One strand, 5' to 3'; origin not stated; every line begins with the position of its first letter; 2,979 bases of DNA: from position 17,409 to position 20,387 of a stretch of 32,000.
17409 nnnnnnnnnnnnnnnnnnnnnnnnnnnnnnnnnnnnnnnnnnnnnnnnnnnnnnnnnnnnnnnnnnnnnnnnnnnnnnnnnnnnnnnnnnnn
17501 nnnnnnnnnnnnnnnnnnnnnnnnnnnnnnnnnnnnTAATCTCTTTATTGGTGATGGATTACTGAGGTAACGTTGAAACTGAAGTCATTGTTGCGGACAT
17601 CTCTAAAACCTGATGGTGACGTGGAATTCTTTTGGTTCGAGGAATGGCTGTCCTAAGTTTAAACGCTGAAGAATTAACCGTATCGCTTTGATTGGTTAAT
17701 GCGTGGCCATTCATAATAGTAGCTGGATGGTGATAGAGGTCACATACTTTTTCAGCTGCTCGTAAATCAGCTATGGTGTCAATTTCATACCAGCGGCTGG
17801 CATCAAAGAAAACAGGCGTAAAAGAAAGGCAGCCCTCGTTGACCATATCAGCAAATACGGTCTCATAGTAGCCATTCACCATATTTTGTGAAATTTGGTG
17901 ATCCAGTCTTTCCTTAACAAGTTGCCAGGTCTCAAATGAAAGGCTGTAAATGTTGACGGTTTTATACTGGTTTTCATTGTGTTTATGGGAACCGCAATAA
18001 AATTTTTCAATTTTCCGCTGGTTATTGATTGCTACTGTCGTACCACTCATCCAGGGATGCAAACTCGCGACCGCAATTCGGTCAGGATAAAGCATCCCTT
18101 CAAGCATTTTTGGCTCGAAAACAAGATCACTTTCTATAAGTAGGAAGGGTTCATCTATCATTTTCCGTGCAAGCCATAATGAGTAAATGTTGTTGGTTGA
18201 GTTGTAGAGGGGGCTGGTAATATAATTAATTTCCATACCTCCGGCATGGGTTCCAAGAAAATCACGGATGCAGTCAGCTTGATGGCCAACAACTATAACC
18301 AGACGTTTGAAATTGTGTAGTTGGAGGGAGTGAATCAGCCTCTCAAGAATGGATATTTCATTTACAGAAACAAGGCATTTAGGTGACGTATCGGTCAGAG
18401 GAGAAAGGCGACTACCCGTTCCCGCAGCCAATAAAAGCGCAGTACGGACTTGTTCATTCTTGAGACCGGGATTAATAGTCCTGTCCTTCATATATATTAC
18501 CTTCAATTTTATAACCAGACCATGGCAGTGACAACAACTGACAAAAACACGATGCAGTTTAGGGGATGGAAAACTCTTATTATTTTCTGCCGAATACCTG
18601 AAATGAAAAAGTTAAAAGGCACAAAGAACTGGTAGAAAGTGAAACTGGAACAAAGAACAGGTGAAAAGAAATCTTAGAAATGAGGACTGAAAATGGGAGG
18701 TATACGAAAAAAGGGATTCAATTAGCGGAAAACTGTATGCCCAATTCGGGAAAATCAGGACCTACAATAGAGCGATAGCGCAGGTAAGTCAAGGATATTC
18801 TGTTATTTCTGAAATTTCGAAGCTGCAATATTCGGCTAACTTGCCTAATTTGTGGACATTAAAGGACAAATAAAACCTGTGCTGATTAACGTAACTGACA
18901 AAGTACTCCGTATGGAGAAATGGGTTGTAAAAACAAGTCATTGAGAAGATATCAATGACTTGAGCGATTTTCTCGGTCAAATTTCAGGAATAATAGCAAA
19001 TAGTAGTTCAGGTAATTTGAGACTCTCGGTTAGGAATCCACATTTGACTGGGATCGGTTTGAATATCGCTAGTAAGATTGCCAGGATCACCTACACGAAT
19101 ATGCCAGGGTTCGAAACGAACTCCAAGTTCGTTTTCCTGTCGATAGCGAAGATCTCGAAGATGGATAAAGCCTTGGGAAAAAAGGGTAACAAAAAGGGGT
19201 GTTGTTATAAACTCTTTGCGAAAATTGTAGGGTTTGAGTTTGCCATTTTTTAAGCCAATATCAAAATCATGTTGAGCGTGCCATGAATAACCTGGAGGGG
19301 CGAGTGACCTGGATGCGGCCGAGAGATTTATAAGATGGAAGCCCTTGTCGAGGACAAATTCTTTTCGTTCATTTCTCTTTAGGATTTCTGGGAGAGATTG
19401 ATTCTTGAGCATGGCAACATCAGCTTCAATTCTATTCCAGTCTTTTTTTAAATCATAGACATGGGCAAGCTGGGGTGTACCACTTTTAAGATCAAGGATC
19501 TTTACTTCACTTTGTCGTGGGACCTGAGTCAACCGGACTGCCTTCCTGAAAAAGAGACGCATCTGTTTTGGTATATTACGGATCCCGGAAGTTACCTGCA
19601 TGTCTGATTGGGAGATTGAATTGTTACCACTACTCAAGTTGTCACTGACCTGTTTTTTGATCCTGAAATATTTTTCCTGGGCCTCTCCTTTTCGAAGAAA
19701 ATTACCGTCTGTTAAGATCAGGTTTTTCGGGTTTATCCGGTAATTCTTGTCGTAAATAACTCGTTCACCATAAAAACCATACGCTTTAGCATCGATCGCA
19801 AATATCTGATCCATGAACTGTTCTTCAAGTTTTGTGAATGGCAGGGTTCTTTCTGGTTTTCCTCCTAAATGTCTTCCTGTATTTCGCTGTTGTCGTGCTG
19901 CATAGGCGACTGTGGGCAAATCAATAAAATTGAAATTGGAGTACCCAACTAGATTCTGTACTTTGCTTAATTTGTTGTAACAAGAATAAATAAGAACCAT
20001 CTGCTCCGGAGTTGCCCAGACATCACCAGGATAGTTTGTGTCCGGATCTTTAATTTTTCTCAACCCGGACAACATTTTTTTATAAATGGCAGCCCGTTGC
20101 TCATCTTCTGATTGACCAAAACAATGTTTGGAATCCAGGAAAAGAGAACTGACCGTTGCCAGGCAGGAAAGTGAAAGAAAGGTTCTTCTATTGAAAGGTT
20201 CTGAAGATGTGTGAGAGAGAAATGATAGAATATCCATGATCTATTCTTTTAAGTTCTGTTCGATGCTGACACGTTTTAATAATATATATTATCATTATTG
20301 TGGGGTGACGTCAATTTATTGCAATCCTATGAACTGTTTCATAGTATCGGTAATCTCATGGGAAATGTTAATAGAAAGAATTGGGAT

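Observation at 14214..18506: Compact operon combining LicC-like cytidylyltransferase, CobD-like PLP enzyme, CDP-alcohol phosphatidyltransferase and ATP-grasp ligase: candidate undescribed phospho-aminoalcohol conjugate pathway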

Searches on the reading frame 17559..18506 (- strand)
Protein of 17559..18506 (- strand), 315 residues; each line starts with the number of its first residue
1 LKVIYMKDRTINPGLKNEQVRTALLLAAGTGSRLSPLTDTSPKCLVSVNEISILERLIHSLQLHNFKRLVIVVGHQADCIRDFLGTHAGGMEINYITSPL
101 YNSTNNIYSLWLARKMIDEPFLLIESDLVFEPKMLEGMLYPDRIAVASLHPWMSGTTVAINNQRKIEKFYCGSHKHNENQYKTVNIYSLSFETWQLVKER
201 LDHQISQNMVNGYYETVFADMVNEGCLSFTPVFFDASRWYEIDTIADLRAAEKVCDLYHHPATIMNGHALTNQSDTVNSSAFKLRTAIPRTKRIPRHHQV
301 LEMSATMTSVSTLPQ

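Call 3: search_protein_families(library=pfam, proteins=[window:17559-18506:-], max_evalue=0.01)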
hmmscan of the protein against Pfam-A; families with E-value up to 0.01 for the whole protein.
window:17559-18506:- (315 aa): 2 families
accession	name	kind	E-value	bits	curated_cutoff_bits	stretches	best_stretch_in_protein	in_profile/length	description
PF00483.29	NTP_transferase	-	8.1e-10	39.1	21.2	1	23-132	2-115/245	Nucleotidyl transferase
PF12804.13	NTP_transf_3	-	2.8e-07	31.3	27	1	23-130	1-98/160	MobA-like NTP transferase domain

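Call 4: search_protein_families(library=ncbifam, proteins=[window:17559-18506:-], max_evalue=0.01)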
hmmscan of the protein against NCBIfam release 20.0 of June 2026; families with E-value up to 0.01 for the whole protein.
window:17559-18506:- (315 aa): 23 families
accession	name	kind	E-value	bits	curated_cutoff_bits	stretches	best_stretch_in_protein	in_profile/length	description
TIGR03992.1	Arch_glmU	subfamily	9.1e-21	74.2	292.1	1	22-155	2-137/393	bifunctional sugar-1-phosphate nucleotidylyltransferase/acetyltransferase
NF041313.1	UDPGP_AglF_Halo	equivalog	2.6e-18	66.3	400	1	23-134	3-112/234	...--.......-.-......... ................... AglF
NF041135.1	IPPtranDIPPsyn_Thcocales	equivalog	1.8e-16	60.1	580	1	22-254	2-216/419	bifunctional L-myo-inositol-1-phosphate cytidylyltransferase/CDP-L-myo-inositol myo-inositolphosphotransferase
NF045761.1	NAMPUrTaseMurU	equivalog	3.1e-12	46.8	250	1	23-134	3-114/226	N-acetylmuramate alpha-1-phosphate uridylyltransferase MurU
NF041173.1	Sug_nt_acttase_Thmprot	equivalog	8e-10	38.2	600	1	23-168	3-148/405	bifunctional sugar-1-phosphate nucleotidylyltransferase/acetyltransferase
NF049965.1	GlMnHpPGnyltfHddC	equivalog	9.7e-10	38.4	300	1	22-190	2-168/221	D-glycero-D-manno-heptose 1-phosphate guanosyltransferase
TIGR01208.1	rmlA_long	equivalog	2.4e-09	36.5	320.25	1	23-123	2-103/353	glucose-1-phosphate thymidylyltransferase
NF052502.1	man1P_GTase_Rv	exception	9.1e-08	31.3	440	1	23-98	3-79/352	mannose-1-phosphate guanylyltransferase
NF010933.0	PRK14353.1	equivalog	2.3e-07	29.8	505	1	19-272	4-259/453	bifunctional UDP-N-acetylglucosamine diphosphorylase/glucosamine-1-phosphate N-acetyltransferase GlmU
NF010940.0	PRK14360.1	equivalog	9.2e-07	27.8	602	1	25-87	6-65/452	bifunctional UDP-N-acetylglucosamine diphosphorylase/glucosamine-1-phosphate N-acetyltransferase GlmU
NF045697.1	MurNAcPUrMurU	equivalog_domain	1.5e-06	27.8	370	1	24-89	1-66/229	N-acetylmuramate alpha-1-phosphate uridylyltransferase MurU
TIGR01173.1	glmU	equivalog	2.2e-06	26.8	366.85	1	23-93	3-66/452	bifunctional UDP-N-acetylglucosamine diphosphorylase/glucosamine-1-phosphate N-acetyltransferase GlmU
NF010934.1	PRK14354.1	equivalog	2.4e-06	26.4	450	1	23-86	2-62/447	bifunctional UDP-N-acetylglucosamine diphosphorylase/glucosamine-1-phosphate N-acetyltransferase GlmU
NF010936.0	PRK14356.1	equivalog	4.7e-06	25.8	666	1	18-84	3-66/456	bifunctional UDP-N-acetylglucosamine diphosphorylase/glucosamine-1-phosphate N-acetyltransferase GlmU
NF045665.1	NTPtran_DVU1551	equivalog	6.6e-06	25.4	315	1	22-86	2-61/359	DVU_1551 family NTP transferase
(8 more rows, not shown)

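Call 26: search_solved_structures(query=window:17559-18491:-, max_evalue=0.001, show_alignments=3)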
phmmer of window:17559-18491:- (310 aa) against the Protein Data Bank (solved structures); distinct sequences matched with E-value up to 0.001: 10.
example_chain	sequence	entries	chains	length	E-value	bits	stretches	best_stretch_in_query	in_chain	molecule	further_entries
1jyk_A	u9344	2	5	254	1.4e-12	50.9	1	14-126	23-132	CTP:phosphocholine Cytidylyltransferase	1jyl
6pd1_A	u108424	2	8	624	4.4e-10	42.7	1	15-138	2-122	Nucleotidyl transferase/aminotransferase, class V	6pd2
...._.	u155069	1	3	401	1.3e-06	31.3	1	17-90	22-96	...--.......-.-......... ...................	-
7x8j_A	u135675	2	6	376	1e-05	28.3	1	18-132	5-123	Mannose-1-phosphate guanylyltransferase 1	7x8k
8yre_D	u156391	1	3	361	1.1e-05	28.2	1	18-132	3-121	Mannose-1-phosphate guanylyltransferase 1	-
2xme_A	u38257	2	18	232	2.8e-05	26.9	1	16-135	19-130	CTP-INOSITOL-1-PHOSPHATE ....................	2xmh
7whr_B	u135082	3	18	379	0.00017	24.4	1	16-126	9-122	Nucleotidyl transferase family protein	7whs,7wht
4mnd_A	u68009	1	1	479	0.0002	24.1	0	16-134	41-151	CTP L-myo-inositol-1-phosphate cytidylyltransferase/CDP-L-myo-inositol myo-inositolphospho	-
4jd0_A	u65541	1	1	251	0.00034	23.4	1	15-141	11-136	Nucleotidyl transferase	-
4y7t_A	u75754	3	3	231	0.00043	23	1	18-123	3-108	Nucleotidyl transferase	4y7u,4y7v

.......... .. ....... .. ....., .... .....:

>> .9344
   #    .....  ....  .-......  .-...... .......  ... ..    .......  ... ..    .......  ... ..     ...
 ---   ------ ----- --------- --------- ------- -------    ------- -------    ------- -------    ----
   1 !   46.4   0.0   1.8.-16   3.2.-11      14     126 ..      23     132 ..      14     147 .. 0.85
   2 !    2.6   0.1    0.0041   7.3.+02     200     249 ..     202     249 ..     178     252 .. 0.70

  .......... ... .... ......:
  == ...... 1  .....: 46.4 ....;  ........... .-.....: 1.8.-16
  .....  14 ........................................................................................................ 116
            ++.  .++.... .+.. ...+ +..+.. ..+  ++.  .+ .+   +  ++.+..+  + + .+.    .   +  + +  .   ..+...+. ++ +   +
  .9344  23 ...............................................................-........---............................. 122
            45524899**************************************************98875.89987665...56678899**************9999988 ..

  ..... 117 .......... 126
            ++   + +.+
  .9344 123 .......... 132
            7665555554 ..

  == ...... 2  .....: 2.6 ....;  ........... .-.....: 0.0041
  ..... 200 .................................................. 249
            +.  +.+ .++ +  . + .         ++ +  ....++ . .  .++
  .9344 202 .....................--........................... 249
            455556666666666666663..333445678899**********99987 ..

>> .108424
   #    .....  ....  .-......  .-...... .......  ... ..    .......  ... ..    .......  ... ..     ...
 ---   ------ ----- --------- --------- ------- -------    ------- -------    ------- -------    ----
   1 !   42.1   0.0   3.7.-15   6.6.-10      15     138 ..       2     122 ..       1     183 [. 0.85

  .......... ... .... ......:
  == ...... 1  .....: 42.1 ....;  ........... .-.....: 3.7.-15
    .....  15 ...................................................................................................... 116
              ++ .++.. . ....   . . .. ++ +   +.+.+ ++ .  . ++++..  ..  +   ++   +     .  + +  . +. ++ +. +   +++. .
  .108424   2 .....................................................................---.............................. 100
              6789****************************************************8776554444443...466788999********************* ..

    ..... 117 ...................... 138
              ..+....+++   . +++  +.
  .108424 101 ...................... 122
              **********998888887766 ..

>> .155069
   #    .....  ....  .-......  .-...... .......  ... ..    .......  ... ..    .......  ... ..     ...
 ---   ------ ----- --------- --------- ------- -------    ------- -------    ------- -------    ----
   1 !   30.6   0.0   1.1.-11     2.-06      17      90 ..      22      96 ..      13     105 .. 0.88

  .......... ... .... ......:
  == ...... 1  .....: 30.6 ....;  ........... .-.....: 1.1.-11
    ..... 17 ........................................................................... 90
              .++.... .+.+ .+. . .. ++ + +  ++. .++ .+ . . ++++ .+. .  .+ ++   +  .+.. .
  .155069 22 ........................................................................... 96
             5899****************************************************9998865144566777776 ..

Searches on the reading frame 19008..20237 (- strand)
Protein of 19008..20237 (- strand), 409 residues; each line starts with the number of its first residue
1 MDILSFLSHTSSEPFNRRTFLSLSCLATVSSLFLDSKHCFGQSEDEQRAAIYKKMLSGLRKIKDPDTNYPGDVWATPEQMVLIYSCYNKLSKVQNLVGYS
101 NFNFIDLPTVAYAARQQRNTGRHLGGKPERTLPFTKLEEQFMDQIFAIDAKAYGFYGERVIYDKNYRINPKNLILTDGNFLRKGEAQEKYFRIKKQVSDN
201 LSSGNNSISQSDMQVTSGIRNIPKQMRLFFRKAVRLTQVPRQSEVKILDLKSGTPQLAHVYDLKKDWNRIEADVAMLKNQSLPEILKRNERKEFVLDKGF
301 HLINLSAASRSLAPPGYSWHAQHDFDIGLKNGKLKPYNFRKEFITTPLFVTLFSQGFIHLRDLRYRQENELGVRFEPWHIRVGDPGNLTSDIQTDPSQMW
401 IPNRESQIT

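Call 3: search_protein_families(library=pfam, proteins=[window:19008-20237:-], max_evalue=0.01)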
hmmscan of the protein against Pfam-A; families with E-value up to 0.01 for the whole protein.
window:19008-20237:- (409 aa): 1 family
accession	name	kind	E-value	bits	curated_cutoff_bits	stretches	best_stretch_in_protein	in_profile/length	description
PF02557.22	VanY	-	8.3e-06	26.1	25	1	211-381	24-128/132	D-alanyl-D-alanine carboxypeptidase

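Call 4: search_protein_families(library=ncbifam, proteins=[window:19008-20237:-], max_evalue=0.01)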
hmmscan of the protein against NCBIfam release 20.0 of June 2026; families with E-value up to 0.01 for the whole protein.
window:19008-20237:- (409 aa): 0 families
